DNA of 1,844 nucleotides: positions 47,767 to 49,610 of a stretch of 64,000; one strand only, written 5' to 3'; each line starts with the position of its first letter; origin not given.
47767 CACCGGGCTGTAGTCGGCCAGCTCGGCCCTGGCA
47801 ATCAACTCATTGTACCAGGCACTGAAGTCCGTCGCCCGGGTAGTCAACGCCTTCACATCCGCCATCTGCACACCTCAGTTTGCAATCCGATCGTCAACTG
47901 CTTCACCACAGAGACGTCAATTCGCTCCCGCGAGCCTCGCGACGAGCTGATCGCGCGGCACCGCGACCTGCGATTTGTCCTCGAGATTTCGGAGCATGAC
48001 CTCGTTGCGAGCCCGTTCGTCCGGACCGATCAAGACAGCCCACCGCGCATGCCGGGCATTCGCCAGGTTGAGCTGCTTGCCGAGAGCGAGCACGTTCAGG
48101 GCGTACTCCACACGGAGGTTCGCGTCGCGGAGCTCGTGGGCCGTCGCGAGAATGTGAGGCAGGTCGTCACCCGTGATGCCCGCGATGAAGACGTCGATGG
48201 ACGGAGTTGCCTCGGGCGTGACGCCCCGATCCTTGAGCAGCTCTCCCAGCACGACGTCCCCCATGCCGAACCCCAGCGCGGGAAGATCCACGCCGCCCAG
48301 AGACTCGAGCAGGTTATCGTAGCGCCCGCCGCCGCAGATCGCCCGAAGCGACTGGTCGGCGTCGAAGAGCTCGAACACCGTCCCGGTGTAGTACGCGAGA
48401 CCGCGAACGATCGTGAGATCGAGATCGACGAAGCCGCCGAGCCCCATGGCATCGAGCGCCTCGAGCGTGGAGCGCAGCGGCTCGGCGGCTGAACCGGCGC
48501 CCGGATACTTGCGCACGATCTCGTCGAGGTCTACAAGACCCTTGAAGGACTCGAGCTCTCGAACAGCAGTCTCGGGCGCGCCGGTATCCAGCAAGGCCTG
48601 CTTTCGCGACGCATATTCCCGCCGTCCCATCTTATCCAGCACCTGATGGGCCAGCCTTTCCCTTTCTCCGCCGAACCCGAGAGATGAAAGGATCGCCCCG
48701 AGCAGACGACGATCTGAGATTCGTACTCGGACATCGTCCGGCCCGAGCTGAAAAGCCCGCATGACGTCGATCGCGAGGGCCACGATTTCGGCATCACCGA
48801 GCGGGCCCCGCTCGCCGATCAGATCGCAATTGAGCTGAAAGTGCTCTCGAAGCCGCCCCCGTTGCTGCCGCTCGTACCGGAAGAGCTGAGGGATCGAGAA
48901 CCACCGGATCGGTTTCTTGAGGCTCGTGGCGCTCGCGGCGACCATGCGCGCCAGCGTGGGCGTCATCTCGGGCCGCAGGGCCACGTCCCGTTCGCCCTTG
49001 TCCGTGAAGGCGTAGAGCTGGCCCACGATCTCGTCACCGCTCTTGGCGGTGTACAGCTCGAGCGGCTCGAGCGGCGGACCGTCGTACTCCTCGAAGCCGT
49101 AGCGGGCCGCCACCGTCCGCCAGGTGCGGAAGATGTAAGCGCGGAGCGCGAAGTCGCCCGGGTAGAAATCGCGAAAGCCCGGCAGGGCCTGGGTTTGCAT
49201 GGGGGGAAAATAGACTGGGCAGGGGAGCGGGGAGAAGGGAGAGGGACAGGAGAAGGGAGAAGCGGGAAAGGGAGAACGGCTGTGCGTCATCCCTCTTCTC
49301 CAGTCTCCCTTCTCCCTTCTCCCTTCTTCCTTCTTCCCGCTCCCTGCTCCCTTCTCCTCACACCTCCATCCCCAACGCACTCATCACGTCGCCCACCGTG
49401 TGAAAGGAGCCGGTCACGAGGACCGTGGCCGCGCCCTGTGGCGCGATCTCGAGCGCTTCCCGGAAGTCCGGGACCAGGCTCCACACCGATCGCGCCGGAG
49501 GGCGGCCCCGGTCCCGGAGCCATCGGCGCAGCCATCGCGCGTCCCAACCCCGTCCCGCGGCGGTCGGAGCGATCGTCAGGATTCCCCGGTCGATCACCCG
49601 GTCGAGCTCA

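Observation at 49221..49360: Heptamer-array hairpin repeat, copy 2: a purine-rich AAGGGAG array facing ten CTCCCTT heptamers between folC and hisS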

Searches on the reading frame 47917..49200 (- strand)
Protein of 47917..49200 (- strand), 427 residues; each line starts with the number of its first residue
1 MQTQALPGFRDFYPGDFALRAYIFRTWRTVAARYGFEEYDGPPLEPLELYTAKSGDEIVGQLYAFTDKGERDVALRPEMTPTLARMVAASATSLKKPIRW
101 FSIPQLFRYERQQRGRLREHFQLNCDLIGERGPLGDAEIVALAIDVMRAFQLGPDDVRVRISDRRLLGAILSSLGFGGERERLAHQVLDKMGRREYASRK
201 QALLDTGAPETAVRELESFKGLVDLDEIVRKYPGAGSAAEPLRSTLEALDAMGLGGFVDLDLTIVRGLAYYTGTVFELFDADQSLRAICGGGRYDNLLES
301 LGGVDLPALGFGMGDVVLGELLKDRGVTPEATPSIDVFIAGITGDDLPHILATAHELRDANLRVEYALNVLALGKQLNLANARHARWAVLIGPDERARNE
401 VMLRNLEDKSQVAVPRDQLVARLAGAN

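Call 12: find_encoding_contigs(protein=window:47917-49200:-, flank=10000, max_places=10)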
Protein window:47917-49200:- (427 aa): 2 contigs read that carry it; 2 places shown.
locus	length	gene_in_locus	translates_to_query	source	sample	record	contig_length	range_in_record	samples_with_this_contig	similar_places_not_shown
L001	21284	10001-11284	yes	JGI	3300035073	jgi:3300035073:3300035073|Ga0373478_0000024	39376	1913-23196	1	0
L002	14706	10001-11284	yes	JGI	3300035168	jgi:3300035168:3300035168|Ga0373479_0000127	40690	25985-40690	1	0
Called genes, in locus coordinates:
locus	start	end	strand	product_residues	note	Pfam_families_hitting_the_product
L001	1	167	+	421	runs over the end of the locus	PF00675:Peptidase_M16, PF05193:Peptidase_M16_C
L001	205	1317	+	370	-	PF05222:AlaDh_PNT_N, PF07992:Pyr_redox_2 (weak), PF01262:AlaDh_PNT_C, PF00070:Pyr_redox (weak), PF02826:2-Hacid_dh_C (weak)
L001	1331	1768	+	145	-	PF00692:dUTPase, PF22769:DCD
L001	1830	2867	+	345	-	PF00022:Actin (weak), PF06723:MreB_Mbl, PF00012:HSP70, PF11104:PilM_2 (faint), PF14450:FtsA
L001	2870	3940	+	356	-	PF04085:MreC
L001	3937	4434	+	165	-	PF04093:MreD (weak)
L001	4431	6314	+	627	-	PF03717:PBP_dimer, PF00905:Transpeptidase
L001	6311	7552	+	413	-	PF01098:FTSW_RODA_SPOVE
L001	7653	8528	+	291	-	PF01039:Carboxyl_trans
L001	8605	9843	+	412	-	PF08245:Mur_ligase_M (weak), PF02875:Mur_ligase_C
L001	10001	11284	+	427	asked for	PF13393:tRNA-synt_His, PF00587:tRNA-synt_2b (weak), PF03129:HGTP_anticodon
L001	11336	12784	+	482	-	PF00587:tRNA-synt_2b, PF03129:HGTP_anticodon, PF09180:ProRS-C_1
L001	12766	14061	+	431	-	PF00278:Orn_DAP_Arg_deC, PF01168:Ala_racemase_N, PF02784:Orn_Arg_deC_N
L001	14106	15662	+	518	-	PF00117:GATase, PF07722:Peptidase_C26, PF02540:NAD_synthase (weak), PF00958:GMP_synt_C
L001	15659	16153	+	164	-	PF03061:4HBT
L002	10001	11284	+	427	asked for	PF13393:tRNA-synt_His, PF00587:tRNA-synt_2b (weak), PF03129:HGTP_anticodon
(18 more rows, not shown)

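Call 14: find_related_loci(query=window:47917-49200:-, collection=genome_contigs, flank=10000)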
Query window:47917-49200:- (427 aa) in genome_contigs; peptide patterns used: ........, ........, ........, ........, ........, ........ (x = any residue, [..] = any of these).
600 stretches matched a pattern (row limit reached: there are more); 566 encode a relative of the query (tblastn E <= 1e-3); the best 80 are kept; 80 distinct loci.
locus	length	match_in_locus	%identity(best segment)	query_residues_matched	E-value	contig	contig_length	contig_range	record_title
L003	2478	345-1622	69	1-423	0e+0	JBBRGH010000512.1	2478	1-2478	MAG: Gemmatimonadales bacterium isolate Co_metawrap_2612 Cmw_2612_k141_13357699_length_2478_cov_6.0000, whole genome sho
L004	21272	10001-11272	68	1-424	0e+0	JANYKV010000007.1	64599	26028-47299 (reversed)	MAG: Gemmatimonadetes bacterium isolate GL140_5_metabinner_5 GL140_5_k141_3358411, whole genome shotgun sequence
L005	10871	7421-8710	67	1-423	0e+0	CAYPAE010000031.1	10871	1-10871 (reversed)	MAG TPA_asm: uncultured Gemmatimonadaceae bacterium isolate binchicken_co292_86 genome assembly, contig: NODE_985_length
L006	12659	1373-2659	68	1-426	0e+0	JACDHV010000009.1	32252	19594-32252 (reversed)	MAG: Gemmatimonadales bacterium isolate MGR_bin447 SD2911_NODE_194_length_32252_cov_1.553089, whole genome shotgun seque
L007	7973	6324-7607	66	1-424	0e+0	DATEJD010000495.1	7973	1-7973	MAG TPA_asm: Gemmatimonadales bacterium isolate SMAG_U8855 k141_2137934, whole genome shotgun sequence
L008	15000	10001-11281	65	1-424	8e-180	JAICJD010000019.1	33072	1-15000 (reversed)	MAG: Gemmatimonadales bacterium isolate GZL_FP_2_bin.150 k141_976890_length_33072_cov_32.7414, whole genome shotgun sequ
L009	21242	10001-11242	67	1-414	4e-179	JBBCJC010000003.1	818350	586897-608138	MAG: Gemmatimonadales bacterium isolate MAG_CPA_16 P10A_000000046624, whole genome shotgun sequence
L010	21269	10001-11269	66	1-420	6e-179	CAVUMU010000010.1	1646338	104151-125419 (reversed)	MAG: uncultured Gemmatimonadales bacterium isolate MFD04212.bin.1.9 genome assembly, contig: contig_4405, whole genome s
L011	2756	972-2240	64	1-423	0e+0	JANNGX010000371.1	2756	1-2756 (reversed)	MAG: Gemmatimonadales bacterium isolate SOY_6_C_metabat_360 SOY_6_C_k141_4810040, whole genome shotgun sequence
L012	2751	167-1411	66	1-415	0e+0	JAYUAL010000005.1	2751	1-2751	MAG: Gemmatimonadales bacterium isolate GFS_6476 GFS_6476_4, whole genome shotgun sequence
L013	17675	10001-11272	65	1-420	6e-178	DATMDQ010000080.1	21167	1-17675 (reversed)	MAG TPA_asm: Gemmatimonadales bacterium isolate SMAG_U13412 k141_2435697, whole genome shotgun sequence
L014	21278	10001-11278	66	1-423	4e-177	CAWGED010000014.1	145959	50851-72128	MAG: uncultured Gemmatimonadales bacterium isolate MFD02199.bin.2.180 genome assembly, contig: contig_70274, whole genom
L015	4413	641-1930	65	1-425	0e+0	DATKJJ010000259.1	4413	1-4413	MAG TPA_asm: Gemmatimonadales bacterium isolate SMAG_U14627 k141_1402420, whole genome shotgun sequence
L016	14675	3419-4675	67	1-414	3e-175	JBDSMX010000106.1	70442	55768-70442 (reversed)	MAG: Gemmatimonadales bacterium isolate cluster1_bin.402 k127_9401385, whole genome shotgun sequence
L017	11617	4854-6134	64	1-424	7e-175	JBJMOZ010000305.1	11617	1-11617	MAG: Gemmatimonadales bacterium isolate 12C16O_48h_50_P10_coass_bin_41 k141_2159266, whole genome shotgun sequence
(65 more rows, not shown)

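Call 34: find_related_loci(query=window:47917-49200:-, collection=metagenome_contigs, flank=10000)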
Query window:47917-49200:- (427 aa) in metagenome_contigs; peptide patterns used: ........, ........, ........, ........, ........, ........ (x = any residue, [..] = any of these).
600 stretches matched a pattern (row limit reached: there are more); 574 encode a relative of the query (tblastn E <= 1e-3); the best 80 are kept; 80 distinct loci.
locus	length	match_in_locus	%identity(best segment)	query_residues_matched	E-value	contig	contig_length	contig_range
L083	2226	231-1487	66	1-419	0e+0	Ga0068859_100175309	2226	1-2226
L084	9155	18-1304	66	1-426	0e+0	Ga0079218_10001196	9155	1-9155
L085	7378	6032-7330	68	1-425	3e-179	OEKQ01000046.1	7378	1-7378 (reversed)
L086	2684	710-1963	67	1-414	0e+0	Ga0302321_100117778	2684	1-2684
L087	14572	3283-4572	66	1-427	6e-177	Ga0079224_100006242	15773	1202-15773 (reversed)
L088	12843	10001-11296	64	1-426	3e-175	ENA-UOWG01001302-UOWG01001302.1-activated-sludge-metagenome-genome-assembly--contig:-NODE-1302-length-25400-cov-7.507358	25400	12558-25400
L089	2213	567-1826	65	1-420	0e+0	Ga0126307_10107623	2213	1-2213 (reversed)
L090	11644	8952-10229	66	1-424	4e-174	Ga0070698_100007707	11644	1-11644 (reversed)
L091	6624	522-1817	64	1-425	1e-174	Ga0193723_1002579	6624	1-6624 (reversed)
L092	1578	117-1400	66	1-425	0e+0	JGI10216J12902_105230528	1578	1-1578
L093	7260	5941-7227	64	1-426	2e-171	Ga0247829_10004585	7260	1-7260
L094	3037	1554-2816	65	1-425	2e-179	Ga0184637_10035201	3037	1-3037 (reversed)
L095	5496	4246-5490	65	1-411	1e-169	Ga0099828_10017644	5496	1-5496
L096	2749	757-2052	64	1-426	4e-174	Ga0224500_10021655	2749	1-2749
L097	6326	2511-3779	61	1-420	6e-165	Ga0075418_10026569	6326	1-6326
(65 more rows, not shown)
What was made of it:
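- Tried and rejected: The best was 69% HisS identity (calls 14, 34).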

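Call 35: find_homologous_proteins(query=window:47917-49200:-, max_evalue=1e-100)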
Query window:47917-49200:- (427 aa): 7877 proteins with E <= 1e-100 among 8000 candidates; the best 120 are listed.
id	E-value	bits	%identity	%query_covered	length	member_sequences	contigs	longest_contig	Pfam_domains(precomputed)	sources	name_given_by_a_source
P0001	6.2e-280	946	100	100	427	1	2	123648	PF13393.12,PF03129.26,PF00587.31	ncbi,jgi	ncbi:MAG TPA: histidine--tRNA ligase [Gemmatimonadales bacterium]|jgi:histidyl-tRNA synthetase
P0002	2.1e-230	783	84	99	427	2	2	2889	PF13393.12,PF03129.26,PF00587.31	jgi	jgi:histidyl-tRNA synthetase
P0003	6.6e-229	778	83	100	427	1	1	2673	PF13393.12,PF03129.26,PF00587.31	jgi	jgi:histidyl-tRNA synthetase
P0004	5.2e-227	772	81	99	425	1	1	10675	PF13393.12,PF03129.26,PF00587.31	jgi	jgi:histidyl-tRNA synthetase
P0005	4.9e-226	769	82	99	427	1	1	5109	PF13393.12,PF03129.26,PF00587.31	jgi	jgi:histidyl-tRNA synthetase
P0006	4.9e-220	749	79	99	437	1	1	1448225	PF13393.12,PF03129.26,PF00587.31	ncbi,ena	-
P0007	6.3e-219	745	79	100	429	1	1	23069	PF13393.12,PF03129.26,PF01409.26,PF00587.31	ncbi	-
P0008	3.3e-213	726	79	97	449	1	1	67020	PF13393.12,PF03129.26,PF01409.26,PF00587.31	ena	-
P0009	5.6e-212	722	78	99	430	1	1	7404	PF13393.12,PF03129.26,PF00587.31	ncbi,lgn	ncbi:MAG: histidine--tRNA ligase [Gemmatimonadales bacterium]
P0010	4.1e-210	716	76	100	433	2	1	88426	PF13393.12,PF03129.26,PF00587.31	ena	-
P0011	1.1e-208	711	75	99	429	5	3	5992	PF13393.12,PF03129.26,PF00587.31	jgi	jgi:histidyl-tRNA synthetase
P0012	2.2e-208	710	75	99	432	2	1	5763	PF13393.12,PF03129.26,PF01409.26,PF00587.31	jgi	jgi:histidyl-tRNA synthetase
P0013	3.2e-207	707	75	99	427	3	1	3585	PF13393.12,PF03129.26,PF01409.26,PF00587.31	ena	-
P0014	1.5e-206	704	74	99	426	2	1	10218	PF13393.12,PF03129.26,PF00587.31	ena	-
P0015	2.4e-206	704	75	99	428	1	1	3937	PF13393.12,PF03129.26,PF00587.31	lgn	-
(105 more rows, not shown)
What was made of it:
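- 47917..49200 (-): hisS coding sequence (427 aa). The true start is the ATG at 49200-49198. The JGI gene call is 427 aa (call 12), and the identical 427-aa protein is also held by NCBI (call 35). tblastn of relatives aligns from residue 1 (calls 14, 34).
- The JGI gene call is 427 aa, and NCBI also holds the identical 427-aa protein (calls 12, 35).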

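Call 36: find_encoding_contigs(protein=P0002, flank=10000, max_places=3)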
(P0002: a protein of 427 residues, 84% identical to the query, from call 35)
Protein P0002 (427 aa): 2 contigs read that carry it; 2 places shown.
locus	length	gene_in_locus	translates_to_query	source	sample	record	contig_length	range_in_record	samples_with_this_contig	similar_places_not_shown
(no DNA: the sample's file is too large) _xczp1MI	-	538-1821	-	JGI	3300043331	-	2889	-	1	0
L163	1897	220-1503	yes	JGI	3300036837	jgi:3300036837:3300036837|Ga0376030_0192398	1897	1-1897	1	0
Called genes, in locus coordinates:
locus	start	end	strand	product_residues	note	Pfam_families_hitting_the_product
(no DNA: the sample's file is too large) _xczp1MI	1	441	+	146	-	?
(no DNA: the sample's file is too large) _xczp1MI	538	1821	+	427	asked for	PF13393:tRNA-synt_His, PF00587:tRNA-synt_2b (weak), PF03129:HGTP_anticodon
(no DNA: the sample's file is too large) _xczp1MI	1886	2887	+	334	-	?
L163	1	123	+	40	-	?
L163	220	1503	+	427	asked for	PF13393:tRNA-synt_His, PF00587:tRNA-synt_2b (weak), PF03129:HGTP_anticodon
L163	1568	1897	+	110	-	?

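Call 37: find_encoding_contigs(protein=P0003, flank=10000, max_places=3)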
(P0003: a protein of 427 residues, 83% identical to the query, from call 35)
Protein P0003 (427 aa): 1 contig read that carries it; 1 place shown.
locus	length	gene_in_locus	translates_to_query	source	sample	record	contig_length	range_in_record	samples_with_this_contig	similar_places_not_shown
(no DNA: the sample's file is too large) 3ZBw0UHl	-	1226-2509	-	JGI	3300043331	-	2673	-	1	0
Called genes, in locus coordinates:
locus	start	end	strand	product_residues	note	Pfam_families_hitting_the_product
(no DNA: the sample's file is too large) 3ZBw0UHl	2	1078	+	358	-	?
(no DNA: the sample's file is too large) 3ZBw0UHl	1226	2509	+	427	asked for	PF13393:tRNA-synt_His, PF00587:tRNA-synt_2b (weak), PF03129:HGTP_anticodon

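Call 38: find_encoding_contigs(protein=P0004, flank=10000, max_places=3)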
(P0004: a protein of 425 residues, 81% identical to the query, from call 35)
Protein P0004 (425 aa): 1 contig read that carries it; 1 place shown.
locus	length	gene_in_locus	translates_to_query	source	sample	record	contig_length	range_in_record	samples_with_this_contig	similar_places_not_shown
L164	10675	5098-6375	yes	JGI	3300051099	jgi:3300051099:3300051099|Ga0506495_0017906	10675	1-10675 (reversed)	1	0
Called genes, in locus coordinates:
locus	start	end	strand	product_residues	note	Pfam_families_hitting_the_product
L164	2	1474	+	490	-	?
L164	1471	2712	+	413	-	PF01098:FTSW_RODA_SPOVE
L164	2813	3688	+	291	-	PF01039:Carboxyl_trans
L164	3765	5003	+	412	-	PF08245:Mur_ligase_M, PF02875:Mur_ligase_C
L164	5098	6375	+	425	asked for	PF13393:tRNA-synt_His, PF00587:tRNA-synt_2b, PF03129:HGTP_anticodon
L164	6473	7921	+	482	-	PF00587:tRNA-synt_2b, PF03129:HGTP_anticodon, PF09180:ProRS-C_1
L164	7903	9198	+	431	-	PF00278:Orn_DAP_Arg_deC, PF01168:Ala_racemase_N, PF02784:Orn_Arg_deC_N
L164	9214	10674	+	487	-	?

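Call 39: find_encoding_contigs(protein=P0005, flank=10000, max_places=3)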
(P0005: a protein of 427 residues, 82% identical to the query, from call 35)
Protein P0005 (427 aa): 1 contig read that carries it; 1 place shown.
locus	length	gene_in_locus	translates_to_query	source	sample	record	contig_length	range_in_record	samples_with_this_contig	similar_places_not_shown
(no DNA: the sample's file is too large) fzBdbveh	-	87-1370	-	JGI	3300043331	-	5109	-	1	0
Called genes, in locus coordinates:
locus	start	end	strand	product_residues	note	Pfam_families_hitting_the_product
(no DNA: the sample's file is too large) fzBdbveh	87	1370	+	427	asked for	PF13393:tRNA-synt_His, PF00587:tRNA-synt_2b (weak), PF03129:HGTP_anticodon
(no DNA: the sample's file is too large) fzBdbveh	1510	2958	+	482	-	PF00587:tRNA-synt_2b, PF03129:HGTP_anticodon, PF09180:ProRS-C_1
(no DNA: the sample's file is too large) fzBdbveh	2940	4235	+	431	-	PF00278:Orn_DAP_Arg_deC, PF01168:Ala_racemase_N, PF02784:Orn_Arg_deC_N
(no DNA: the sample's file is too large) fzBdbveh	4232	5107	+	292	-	?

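Call 42: find_encoding_contigs(protein=P0006, flank=10000, max_places=2)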
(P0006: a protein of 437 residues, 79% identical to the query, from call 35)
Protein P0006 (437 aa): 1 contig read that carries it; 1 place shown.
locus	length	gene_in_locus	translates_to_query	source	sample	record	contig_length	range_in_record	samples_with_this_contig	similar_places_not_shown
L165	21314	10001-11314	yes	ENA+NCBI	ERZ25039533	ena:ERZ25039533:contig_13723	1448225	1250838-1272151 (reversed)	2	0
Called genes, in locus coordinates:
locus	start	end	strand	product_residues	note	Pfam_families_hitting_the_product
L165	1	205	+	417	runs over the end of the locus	PF00675:Peptidase_M16, PF05193:Peptidase_M16_C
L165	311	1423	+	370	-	PF05222:AlaDh_PNT_N, PF07992:Pyr_redox_2 (weak), PF01262:AlaDh_PNT_C, PF00070:Pyr_redox (weak), PF02826:2-Hacid_dh_C (weak)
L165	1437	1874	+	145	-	PF00692:dUTPase, PF22769:DCD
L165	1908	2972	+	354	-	PF00022:Actin (weak), PF06723:MreB_Mbl, PF00012:HSP70, PF11104:PilM_2 (faint), PF14450:FtsA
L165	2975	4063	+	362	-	PF04085:MreC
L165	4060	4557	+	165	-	-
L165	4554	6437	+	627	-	PF03717:PBP_dimer, PF00905:Transpeptidase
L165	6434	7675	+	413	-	PF01098:FTSW_RODA_SPOVE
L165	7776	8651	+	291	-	PF01039:Carboxyl_trans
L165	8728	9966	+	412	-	PF08245:Mur_ligase_M, PF02875:Mur_ligase_C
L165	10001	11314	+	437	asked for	PF13393:tRNA-synt_His, PF00587:tRNA-synt_2b (weak), PF03129:HGTP_anticodon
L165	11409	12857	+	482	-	PF00587:tRNA-synt_2b, PF03129:HGTP_anticodon, PF09180:ProRS-C_1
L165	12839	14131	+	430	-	PF00278:Orn_DAP_Arg_deC, PF01168:Ala_racemase_N, PF02784:Orn_Arg_deC_N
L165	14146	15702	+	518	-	PF00117:GATase, PF07722:Peptidase_C26, PF02540:NAD_synthase (faint), PF00958:GMP_synt_C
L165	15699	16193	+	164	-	PF03061:4HBT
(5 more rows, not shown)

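Call 43: find_encoding_contigs(protein=P0007, flank=10000, max_places=2)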
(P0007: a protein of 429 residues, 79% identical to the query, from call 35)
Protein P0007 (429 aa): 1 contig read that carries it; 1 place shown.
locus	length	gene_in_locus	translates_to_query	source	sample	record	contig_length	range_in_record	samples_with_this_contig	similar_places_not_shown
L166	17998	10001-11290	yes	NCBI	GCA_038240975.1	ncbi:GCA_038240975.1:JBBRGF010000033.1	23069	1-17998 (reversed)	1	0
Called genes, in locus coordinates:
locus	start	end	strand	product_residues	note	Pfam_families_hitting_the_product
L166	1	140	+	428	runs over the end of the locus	PF00675:Peptidase_M16, PF05193:Peptidase_M16_C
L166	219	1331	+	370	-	PF05222:AlaDh_PNT_N, PF07992:Pyr_redox_2 (faint), PF01262:AlaDh_PNT_C, PF02826:2-Hacid_dh_C (weak)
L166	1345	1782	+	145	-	PF00692:dUTPase, PF22769:DCD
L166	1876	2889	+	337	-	PF00022:Actin (weak), PF06723:MreB_Mbl, PF11104:PilM_2 (faint), PF00012:HSP70, PF14450:FtsA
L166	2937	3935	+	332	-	PF04085:MreC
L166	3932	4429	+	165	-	PF04093:MreD (weak)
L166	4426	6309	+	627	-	PF03717:PBP_dimer, PF00905:Transpeptidase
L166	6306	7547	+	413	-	PF01098:FTSW_RODA_SPOVE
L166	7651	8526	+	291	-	PF01039:Carboxyl_trans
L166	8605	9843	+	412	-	PF08245:Mur_ligase_M, PF02875:Mur_ligase_C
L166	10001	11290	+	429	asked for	PF13393:tRNA-synt_His, PF01409:tRNA-synt_2d (faint), PF00587:tRNA-synt_2b, PF03129:HGTP_anticodon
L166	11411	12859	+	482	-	PF00587:tRNA-synt_2b, PF03129:HGTP_anticodon, PF09180:ProRS-C_1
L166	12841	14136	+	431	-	PF00278:Orn_DAP_Arg_deC, PF01168:Ala_racemase_N, PF02784:Orn_Arg_deC_N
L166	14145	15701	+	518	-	PF00117:GATase, PF07722:Peptidase_C26, PF02540:NAD_synthase (faint), PF00958:GMP_synt_C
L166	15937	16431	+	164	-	PF03061:4HBT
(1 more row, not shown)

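Call 44: find_encoding_contigs(protein=P0008, flank=10000, max_places=2)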
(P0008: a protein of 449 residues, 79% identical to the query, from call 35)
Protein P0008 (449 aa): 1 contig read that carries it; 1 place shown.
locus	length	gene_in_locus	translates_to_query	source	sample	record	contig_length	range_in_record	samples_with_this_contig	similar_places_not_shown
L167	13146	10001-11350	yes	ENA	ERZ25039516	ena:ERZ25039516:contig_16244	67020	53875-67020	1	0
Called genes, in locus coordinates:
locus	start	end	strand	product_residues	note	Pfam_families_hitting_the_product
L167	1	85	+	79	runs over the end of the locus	PF05193:Peptidase_M16_C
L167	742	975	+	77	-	PF07992:Pyr_redox_2 (weak), PF01262:AlaDh_PNT_C, PF00070:Pyr_redox (weak)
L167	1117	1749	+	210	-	PF01262:AlaDh_PNT_C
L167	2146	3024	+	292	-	PF00022:Actin (faint), PF06723:MreB_Mbl, PF00012:HSP70, PF14450:FtsA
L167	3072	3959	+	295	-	PF04085:MreC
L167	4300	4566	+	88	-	-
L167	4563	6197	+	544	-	PF03717:PBP_dimer, PF00905:Transpeptidase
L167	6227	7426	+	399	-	PF01098:FTSW_RODA_SPOVE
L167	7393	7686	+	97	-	PF01098:FTSW_RODA_SPOVE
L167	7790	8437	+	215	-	PF01039:Carboxyl_trans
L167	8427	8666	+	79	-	-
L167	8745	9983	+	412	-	PF08245:Mur_ligase_M, PF02875:Mur_ligase_C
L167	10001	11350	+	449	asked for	PF13393:tRNA-synt_His, PF01409:tRNA-synt_2d (weak), PF00587:tRNA-synt_2b, PF03129:HGTP_anticodon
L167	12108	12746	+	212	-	PF03129:HGTP_anticodon, PF09180:ProRS-C_1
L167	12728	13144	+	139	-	?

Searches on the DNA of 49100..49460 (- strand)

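Call 72: search_rna_families(source=window, start=49100, end=49460, threshold=evalue, max_evalue=10)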
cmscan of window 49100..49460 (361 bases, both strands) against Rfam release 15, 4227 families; matches with E-value up to 10: 94.
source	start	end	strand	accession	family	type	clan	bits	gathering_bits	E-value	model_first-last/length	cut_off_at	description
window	49189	49372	+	RF04119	MIR1858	Gene; miRNA;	-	49.2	137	1.2e-07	1-197/197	no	MIR1858 microRNA precursor family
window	49224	49343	+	RF03792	MIR6462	Gene; miRNA;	-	48.5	96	7.1e-08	1-119/119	no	MIR6462 microRNA precursor family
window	49217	49349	+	RF04159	MIR1437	Gene; miRNA;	-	47.9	168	2.9e-07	1-192/192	no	MIR1437 microRNA precursor family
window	49223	49344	-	RF04159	MIR1437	Gene; miRNA;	-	42.3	168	4.8e-06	1-192/192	no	MIR1437 microRNA precursor family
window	49229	49353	-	RF04119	MIR1858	Gene; miRNA;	-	41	137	8.6e-06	1-197/197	no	MIR1858 microRNA precursor family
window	49231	49350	-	RF03792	MIR6462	Gene; miRNA;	-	37.5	96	2.9e-05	1-119/119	no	MIR6462 microRNA precursor family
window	49221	49325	+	RF03964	mir-H1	Gene; miRNA;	-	36.2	97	0.00016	1-85/85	no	mir-H1 microRNA precursor family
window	49230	49315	-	RF04083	MIR528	Gene; miRNA;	-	35.8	62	8.8e-06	1-89/89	no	MIR528 microRNA precursor family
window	49229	49351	-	RF01911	MIR2118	Gene; miRNA;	-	35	85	2.8e-05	1-170/170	no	MIR2118 microRNA precursor family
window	49204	49359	-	RF04203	MIR1144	Gene; miRNA;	-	34.6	90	0.0002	1-197/197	no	MIR1144 microRNA precursor family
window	49215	49365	+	RF01911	MIR2118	Gene; miRNA;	-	34.4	85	3.9e-05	1-170/170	no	MIR2118 microRNA precursor family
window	49231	49336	+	RF03371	mir-4788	Gene; miRNA;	-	33.7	91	9.9e-05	1-80/80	no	mir-4788 microRNA precursor family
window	49221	49346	-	RF03964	mir-H1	Gene; miRNA;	-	33.6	97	0.00065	1-85/85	no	mir-H1 microRNA precursor family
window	49226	49341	+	RF03946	mir-3132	Gene; miRNA;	-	33.3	84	0.00037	1-75/75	no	mir-3132 microRNA precursor family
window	49229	49324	-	RF03629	mir-641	Gene; miRNA;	-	32.7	100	0.00014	1-98/98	no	mir-641 microRNA precursor family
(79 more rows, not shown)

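Call 73: search_dna_similar(query=window:49201-49360:-, collection=plasmids, mode=distant, max_evalue=0.01, max_rows=10)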
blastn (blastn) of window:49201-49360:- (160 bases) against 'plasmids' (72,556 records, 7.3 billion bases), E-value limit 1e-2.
No match.
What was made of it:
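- On REP / MITE-type mobile palindromes: There is no plasmid match (call 73).
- There is no match in the plasmid collection (call 73).
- Tried and rejected: None (call 73).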
